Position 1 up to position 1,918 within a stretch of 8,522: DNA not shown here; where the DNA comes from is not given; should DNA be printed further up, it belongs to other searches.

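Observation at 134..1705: Intact-looking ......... intein in the P-loop (GHVDHGK|T) of aIF2-gamma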

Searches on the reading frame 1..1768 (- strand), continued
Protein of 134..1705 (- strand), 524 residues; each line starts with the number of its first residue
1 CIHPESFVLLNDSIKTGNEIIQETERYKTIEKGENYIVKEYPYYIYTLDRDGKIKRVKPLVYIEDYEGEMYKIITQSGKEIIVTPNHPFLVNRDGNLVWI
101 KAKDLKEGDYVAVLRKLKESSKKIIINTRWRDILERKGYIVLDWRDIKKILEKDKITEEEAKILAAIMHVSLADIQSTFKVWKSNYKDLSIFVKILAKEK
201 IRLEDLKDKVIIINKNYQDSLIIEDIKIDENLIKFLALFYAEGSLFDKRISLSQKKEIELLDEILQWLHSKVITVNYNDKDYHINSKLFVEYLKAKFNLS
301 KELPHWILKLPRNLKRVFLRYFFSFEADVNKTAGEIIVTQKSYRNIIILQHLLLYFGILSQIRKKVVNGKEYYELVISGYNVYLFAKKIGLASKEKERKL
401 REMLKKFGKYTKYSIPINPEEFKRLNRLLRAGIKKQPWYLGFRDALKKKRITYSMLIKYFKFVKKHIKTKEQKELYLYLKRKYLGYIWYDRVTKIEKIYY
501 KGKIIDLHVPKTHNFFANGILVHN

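Call 73: find_homologous_proteins(query=P0001, max_evalue=1e-60)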
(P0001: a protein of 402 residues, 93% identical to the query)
Query P0001 (402 aa): 7996 proteins with E <= 1e-60 among 8000 candidates; the best 120 are listed.
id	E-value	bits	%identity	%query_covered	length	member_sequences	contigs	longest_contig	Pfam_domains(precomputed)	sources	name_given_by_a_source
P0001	1.4e-265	899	100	100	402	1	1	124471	PF09173.18,PF00009.34,PF03193.23,PF10662.16,PF03144.32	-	-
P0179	2.6e-190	651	96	76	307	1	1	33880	PF09173.18,PF00009.34,PF03193.23,PF03144.32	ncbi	-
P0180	6.3e-178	610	67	100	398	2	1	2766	PF09173.18,PF00009.34,PF03193.23,PF03144.32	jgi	-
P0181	1.7e-170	586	65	100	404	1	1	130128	PF09173.18,PF00009.34,PF03193.23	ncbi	-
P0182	1.9e-170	585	64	100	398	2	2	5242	PF09173.18,PF00009.34,PF03193.23,PF03144.32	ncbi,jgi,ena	-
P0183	1.3e-166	573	64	100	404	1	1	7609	PF09173.18,PF00009.34,PF03144.32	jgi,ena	-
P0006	8.7e-166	570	63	99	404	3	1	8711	PF09173.18,PF00009.34,PF03193.23,PF10662.16,PF03144.32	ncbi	-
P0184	7.7e-163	560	63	99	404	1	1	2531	PF09173.18,PF00009.34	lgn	-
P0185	1.1e-162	560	64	99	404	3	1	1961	PF09173.18,PF00009.34,PF03193.23,PF10662.16,PF03144.32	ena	-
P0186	3.0e-161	555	63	99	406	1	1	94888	PF09173.18,PF00009.34,PF03193.23,PF03144.32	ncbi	-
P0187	1.3e-160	553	63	99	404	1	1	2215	PF09173.18,PF00009.34,PF03193.23,PF10662.16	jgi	-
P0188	8.9e-160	550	63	99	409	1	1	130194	PF09173.18,PF00009.34,PF03193.23,PF03144.32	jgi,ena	-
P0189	3.9e-147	509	58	99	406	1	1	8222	PF09173.18,PF00009.34,PF03193.23,PF10662.16,PF03144.32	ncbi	-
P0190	1.0e-146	507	56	100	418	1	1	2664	PF09173.18,PF00009.34,PF03144.32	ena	-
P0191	1.3e-145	504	57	100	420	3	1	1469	PF09173.18,PF00009.34,PF03144.32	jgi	-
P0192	3.3e-143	496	57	99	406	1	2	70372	PF09173.18,PF00009.34,PF03193.23,PF03144.32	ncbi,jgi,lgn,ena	-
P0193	7.9e-143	494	58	100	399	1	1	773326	PF09173.18,PF00009.34,PF03193.23,PF10662.16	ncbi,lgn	ncbi:translation initiation factor 2 subunit gamma [Nanoarchaeota archaeon]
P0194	4.4e-142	492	55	99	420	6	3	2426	PF09173.18,PF00009.34,PF03193.23,PF03144.32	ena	-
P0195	6.6e-142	491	55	99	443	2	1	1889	PF09173.18,PF00009.34,PF10662.16,PF03144.32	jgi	-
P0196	1.8e-141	490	55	100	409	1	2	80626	PF09173.18,PF00009.34,PF03193.23,PF10662.16,PF03144.32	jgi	jgi:translation initiation factor 2 subunit 3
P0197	2.1e-141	490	58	100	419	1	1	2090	PF09173.18,PF00009.34,PF03193.23,PF03144.32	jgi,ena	-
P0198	2.1e-141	490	55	100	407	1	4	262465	PF09173.18,PF00009.34,PF03193.23,PF10662.16,PF03144.32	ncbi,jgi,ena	-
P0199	2.3e-141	490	56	100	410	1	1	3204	PF09173.18,PF00009.34,PF10662.16,PF03144.32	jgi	jgi:translation initiation factor 2 subunit 3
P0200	3.5e-141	489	59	100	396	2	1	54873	PF09173.18,PF01926.30,PF00009.34,PF03193.23,PF03144.32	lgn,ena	-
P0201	4.6e-141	489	54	99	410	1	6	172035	PF09173.18,PF00009.34,PF03193.23,PF10662.16,PF03144.32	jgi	jgi:translation initiation factor 2 subunit 3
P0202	7.2e-141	488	55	100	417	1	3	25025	PF09173.18,PF00009.34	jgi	-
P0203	1.2e-140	487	55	98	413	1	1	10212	PF09173.18,PF00009.34,PF03193.23,PF16897.11,PF03144.32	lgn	-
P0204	1.8e-140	487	56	100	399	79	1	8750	PF09173.18,PF00009.34,PF03193.23,PF10662.16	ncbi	ncbi:MAG: translation initiation factor IF-2 subunit gamma [Candidatus Nanopusillus sp.]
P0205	1.8e-140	487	56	99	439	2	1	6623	PF09173.18,PF00009.34,PF03193.23,PF03144.32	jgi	-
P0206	2.4e-140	486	56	97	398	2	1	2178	PF09173.18,PF00009.34,PF03144.32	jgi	jgi:translation initiation factor 2 subunit 3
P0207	2.8e-140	486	56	100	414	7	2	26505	PF09173.18,PF00009.34,PF03193.23,PF03144.32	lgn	-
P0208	1.2e-139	484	56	100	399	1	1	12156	PF09173.18,PF00009.34,PF03193.23,PF10662.16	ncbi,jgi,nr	ncbi:MAG: translation initiation factor IF-2 subunit gamma [Nanoarchaeota archaeon]|jgi:translation 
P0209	1.6e-139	484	55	99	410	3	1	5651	PF09173.18,PF01926.30,PF00009.34,PF03193.23,PF10662.16,PF03144.32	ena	-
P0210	1.9e-139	483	56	100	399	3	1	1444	PF09173.18,PF01926.30,PF00025.28,PF00009.34,PF03193.23,PF10662.16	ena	-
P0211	2.1e-139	483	54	100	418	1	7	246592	PF09173.18,PF00009.34,PF03193.23,PF10662.16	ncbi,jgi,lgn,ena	-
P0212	2.4e-139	483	55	100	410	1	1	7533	PF09173.18,PF00009.34,PF03144.32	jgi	-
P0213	5.0e-139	482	54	100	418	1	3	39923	PF09173.18,PF00009.34,PF03193.23,PF10662.16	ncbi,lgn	-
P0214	5.4e-139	482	54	100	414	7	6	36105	PF09173.18,PF00009.34,PF03193.23,PF10662.16,PF03144.32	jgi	-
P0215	5.5e-139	482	54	100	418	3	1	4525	PF09173.18,PF00009.34,PF03193.23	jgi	-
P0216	6.7e-138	478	55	100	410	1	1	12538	PF09173.18,PF00009.34,PF03193.23,PF03144.32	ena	-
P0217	7.9e-138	478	54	99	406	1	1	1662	PF09173.18,PF00009.34,PF10662.16,PF03144.32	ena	-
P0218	1.0e-137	478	57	99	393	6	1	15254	PF09173.18,PF00025.28,PF00009.34,PF03193.23,PF10662.16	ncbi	ncbi:MAG: translation initiation factor IF-2 subunit gamma [Nanopusillaceae archaeon]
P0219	1.1e-137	478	55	100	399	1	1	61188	PF09173.18,PF00009.34,PF03193.23,PF10662.16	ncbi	ncbi:MAG: translation initiation factor IF-2 subunit gamma [Nanopusillaceae archaeon]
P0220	1.2e-137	477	53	99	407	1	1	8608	PF09173.18,PF00009.34,PF03144.32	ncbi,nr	ncbi:translation initiation factor IF-2 subunit gamma [Candidatus Woesearchaeota archaeon]|nr:transl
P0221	1.2e-137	477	56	100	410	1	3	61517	PF09173.18,PF00009.34,PF03144.32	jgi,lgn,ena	-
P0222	1.3e-137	477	55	98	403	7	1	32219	PF09173.18,PF00009.34,PF03144.32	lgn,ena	-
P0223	1.3e-137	477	56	100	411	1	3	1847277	PF09173.18,PF00009.34,PF03144.32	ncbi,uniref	ncbi:translation initiation factor IF-2 subunit gamma [Pyrococcus kukulkanii]|uniref:translation ini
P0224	2.3e-137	476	55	98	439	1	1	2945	PF09173.18,PF00009.34,PF03193.23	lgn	-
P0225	2.7e-137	476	55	100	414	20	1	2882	PF09173.18,PF00009.34,PF03144.32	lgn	-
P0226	2.7e-137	476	56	99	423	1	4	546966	PF09173.18,PF00009.34,PF03193.23,PF03144.32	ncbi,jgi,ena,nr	ncbi:translation initiation factor IF-2 subunit gamma [Candidatus Woesearchaeota archaeon]|nr:transl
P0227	3.1e-137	476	56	100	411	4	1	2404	PF09173.18,PF00009.34,PF03144.32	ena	-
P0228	3.3e-137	476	56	100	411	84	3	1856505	PF09173.18,PF00009.34,PF03144.32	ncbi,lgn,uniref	ncbi:translation initiation factor IF-2 subunit gamma [Pyrococcus woesei]|uniref:translation initiat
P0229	3.4e-137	476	55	98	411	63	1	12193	PF09173.18,PF00009.34,PF03144.32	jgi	-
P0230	3.4e-137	476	56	100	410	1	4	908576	PF09173.18,PF00009.34,PF03144.32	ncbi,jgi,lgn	jgi:translation initiation factor 2 subunit 3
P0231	3.6e-137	476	54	100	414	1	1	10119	PF09173.18,PF00009.34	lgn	-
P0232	5.1e-137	475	53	100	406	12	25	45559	PF09173.18,PF00009.34,PF03193.23,PF03144.32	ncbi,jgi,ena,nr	ncbi:translation initiation factor IF-2 subunit gamma [Candidatus Woesearchaeota archaeon]|nr:transl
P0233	5.5e-137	475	55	100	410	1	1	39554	PF09173.18,PF00009.34,PF03193.23,PF03144.32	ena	-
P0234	5.6e-137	475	52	100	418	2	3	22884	PF09173.18,PF00009.34,PF10662.16,PF03144.32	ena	-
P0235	5.9e-137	475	54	99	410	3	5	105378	PF09173.18,PF01926.30,PF00009.34,PF03193.23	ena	-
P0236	6.2e-137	475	53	100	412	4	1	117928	PF09173.18,PF00009.34,PF03144.32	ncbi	-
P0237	8.1e-137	475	55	100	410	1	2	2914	PF09173.18,PF00009.34,PF03193.23,PF03144.32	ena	-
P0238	8.6e-137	475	56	98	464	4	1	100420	PF09173.18,PF00009.34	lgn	-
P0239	8.9e-137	475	53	100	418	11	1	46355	PF09173.18,PF00009.34,PF03193.23,PF03144.32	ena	-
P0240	9.8e-137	474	55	100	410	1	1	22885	PF09173.18,PF00009.34,PF03193.23,PF03144.32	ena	-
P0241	1.0e-136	474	56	100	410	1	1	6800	PF09173.18,PF00009.34,PF03193.23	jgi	jgi:translation initiation factor 2 subunit 3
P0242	1.1e-136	474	56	99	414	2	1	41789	PF09173.18,PF00009.34,PF03144.32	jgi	-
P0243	1.3e-136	474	53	99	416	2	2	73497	PF09173.18,PF00009.34,PF03193.23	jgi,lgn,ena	jgi:translation initiation factor 2 subunit 3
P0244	1.4e-136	474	56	99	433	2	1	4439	PF09173.18,PF00009.34,PF03193.23,PF16897.11,PF03144.32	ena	-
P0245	1.4e-136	474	55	100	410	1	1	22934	PF09173.18,PF00009.34,PF03193.23,PF03144.32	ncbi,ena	-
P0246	1.6e-136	474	55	99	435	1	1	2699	PF09173.18,PF00009.34,PF03144.32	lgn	-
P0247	1.6e-136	474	55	100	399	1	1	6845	PF09173.18,PF00009.34,PF03193.23,PF10662.16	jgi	jgi:translation initiation factor 2 subunit 3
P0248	1.8e-136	474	54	100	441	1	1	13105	PF09173.18,PF00009.34,PF03193.23,PF03144.32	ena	-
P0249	1.8e-136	473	53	99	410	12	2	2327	PF09173.18,PF00009.34,PF03193.23,PF03144.32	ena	-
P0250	2.0e-136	473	55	99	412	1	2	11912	PF09173.18,PF00009.34,PF03193.23,PF03144.32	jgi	-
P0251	2.2e-136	473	53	99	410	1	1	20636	PF09173.18,PF00009.34,PF03193.23,PF03144.32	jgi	-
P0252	2.3e-136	473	56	99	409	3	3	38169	PF09173.18,PF00009.34,PF03144.32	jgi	-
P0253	2.7e-136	473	56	100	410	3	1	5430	PF09173.18,PF00009.34,PF03193.23,PF03144.32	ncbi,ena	ncbi:MAG: translation initiation factor IF-2 subunit gamma [Nanoarchaeota archaeon]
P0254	3.3e-136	473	54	100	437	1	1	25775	PF09173.18,PF00009.34,PF03193.23,PF03144.32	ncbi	-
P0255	3.4e-136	473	54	99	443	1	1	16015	PF09173.18,PF00009.34,PF03193.23,PF03144.32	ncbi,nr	ncbi:translation initiation factor IF-2 subunit gamma [Candidatus Woesearchaeota archaeon]|nr:transl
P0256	3.8e-136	472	56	99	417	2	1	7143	PF09173.18,PF00009.34,PF03144.32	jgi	jgi:translation initiation factor 2 subunit 3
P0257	4.1e-136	472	56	98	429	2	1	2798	PF09173.18,PF00009.34,PF03144.32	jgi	-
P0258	4.2e-136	472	54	98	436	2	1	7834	PF09173.18,PF00009.34,PF03193.23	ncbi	-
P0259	4.6e-136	472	54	98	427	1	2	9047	PF09173.18,PF00009.34,PF03193.23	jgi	-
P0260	4.7e-136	472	55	100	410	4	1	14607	PF09173.18,PF00009.34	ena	-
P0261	4.9e-136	472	55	99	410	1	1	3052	PF09173.18,PF00009.34,PF03193.23,PF03144.32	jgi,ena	-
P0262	5.0e-136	472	53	99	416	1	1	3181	PF09173.18,PF00009.34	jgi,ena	-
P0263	6.0e-136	472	54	99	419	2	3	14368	PF09173.18,PF00009.34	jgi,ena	-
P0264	6.1e-136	472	54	99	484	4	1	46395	PF09173.18,PF00009.34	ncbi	-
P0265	6.1e-136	472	55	100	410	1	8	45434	PF09173.18,PF00009.34,PF03144.32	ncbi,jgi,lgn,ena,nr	ncbi:translation initiation factor IF-2 subunit gamma [Thermococci archaeon]|nr:MAG: translation ini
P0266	6.8e-136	472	55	100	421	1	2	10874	PF09173.18,PF00009.34,PF03144.32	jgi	-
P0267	7.2e-136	472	54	99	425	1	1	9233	PF09173.18,PF00009.34,PF03144.32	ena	-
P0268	7.5e-136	471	55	100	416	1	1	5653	PF09173.18,PF00009.34,PF03144.32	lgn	-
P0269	7.9e-136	471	55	99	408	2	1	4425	PF09173.18,PF00009.34,PF03193.23,PF03144.32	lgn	-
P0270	8.2e-136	471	53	100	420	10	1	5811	PF09173.18,PF00009.34,PF03144.32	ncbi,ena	-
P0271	8.3e-136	471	55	99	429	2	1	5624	PF09173.18,PF00009.34,PF03144.32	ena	-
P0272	8.8e-136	471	54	99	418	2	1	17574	PF09173.18,PF00009.34,PF03193.23,PF10662.16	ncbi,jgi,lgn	-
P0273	8.9e-136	471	54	100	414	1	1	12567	PF09173.18,PF00009.34,PF03193.23,PF03144.32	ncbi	-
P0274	9.0e-136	471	55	98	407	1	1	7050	PF09173.18,PF00009.34,PF03144.32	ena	-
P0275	9.0e-136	471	55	99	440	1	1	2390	PF09173.18,PF00009.34,PF03193.23,PF03144.32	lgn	-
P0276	9.4e-136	471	55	100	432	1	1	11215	PF09173.18,PF00009.34,PF16897.11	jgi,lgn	jgi:translation initiation factor 2 subunit 3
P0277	9.8e-136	471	54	100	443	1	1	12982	PF09173.18,PF00009.34,PF03193.23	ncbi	-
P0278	9.9e-136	471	55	99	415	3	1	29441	PF09173.18,PF00009.34,PF03193.23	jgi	-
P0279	9.9e-136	471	55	99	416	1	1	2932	PF09173.18,PF00009.34,PF03144.32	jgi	-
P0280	1.1e-135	471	56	100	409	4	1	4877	PF09173.18,PF00009.34,PF03144.32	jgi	-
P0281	1.1e-135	471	54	99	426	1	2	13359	PF09173.18,PF00009.34,PF03193.23,PF03144.32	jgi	jgi:translation initiation factor 2 subunit 3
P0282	1.2e-135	471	55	99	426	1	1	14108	PF09173.18,PF00009.34,PF03193.23,PF03144.32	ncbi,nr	ncbi:translation initiation factor IF-2 subunit gamma [Candidatus Woesearchaeota archaeon]|nr:transl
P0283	1.3e-135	471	54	98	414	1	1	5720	PF09173.18,PF00009.34,PF03144.32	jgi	jgi:translation initiation factor 2 subunit 3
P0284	1.4e-135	471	53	98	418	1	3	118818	PF09173.18,PF00009.34,PF03193.23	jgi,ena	-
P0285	1.5e-135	471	55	98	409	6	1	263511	PF09173.18,PF00009.34,PF03144.32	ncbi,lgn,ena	-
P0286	1.6e-135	470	54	99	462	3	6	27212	PF09173.18,PF00009.34,PF03144.32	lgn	-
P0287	1.6e-135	470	53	98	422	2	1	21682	PF09173.18,PF00009.34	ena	-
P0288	1.6e-135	470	53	99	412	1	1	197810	PF09173.18,PF00009.34,PF03144.32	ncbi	-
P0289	1.7e-135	470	53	100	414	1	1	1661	PF09173.18,PF00009.34,PF03193.23,PF03144.32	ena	-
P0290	1.8e-135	470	53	99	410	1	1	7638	PF09173.18,PF00009.34,PF03144.32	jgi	-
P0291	2.1e-135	470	52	99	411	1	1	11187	PF09173.18,PF00009.34,PF03144.32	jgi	jgi:translation initiation factor 2 subunit 3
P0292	2.3e-135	470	55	99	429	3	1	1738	PF09173.18,PF00009.34,PF03193.23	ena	-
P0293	2.5e-135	470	53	100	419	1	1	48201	PF09173.18,PF00009.34,PF03193.23,PF03144.32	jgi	jgi:translation initiation factor 2 subunit 3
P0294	2.5e-135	470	55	100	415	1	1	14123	PF09173.18,PF00009.34,PF03193.23,PF03144.32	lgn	-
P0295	2.7e-135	470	55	99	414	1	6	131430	PF09173.18,PF00009.34,PF03193.23,PF03144.32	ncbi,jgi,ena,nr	ncbi:translation initiation factor IF-2 subunit gamma [Candidatus Woesearchaeota archaeon]|jgi:trans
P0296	2.7e-135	470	55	100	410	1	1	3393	PF09173.18,PF00009.34,PF03144.32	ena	-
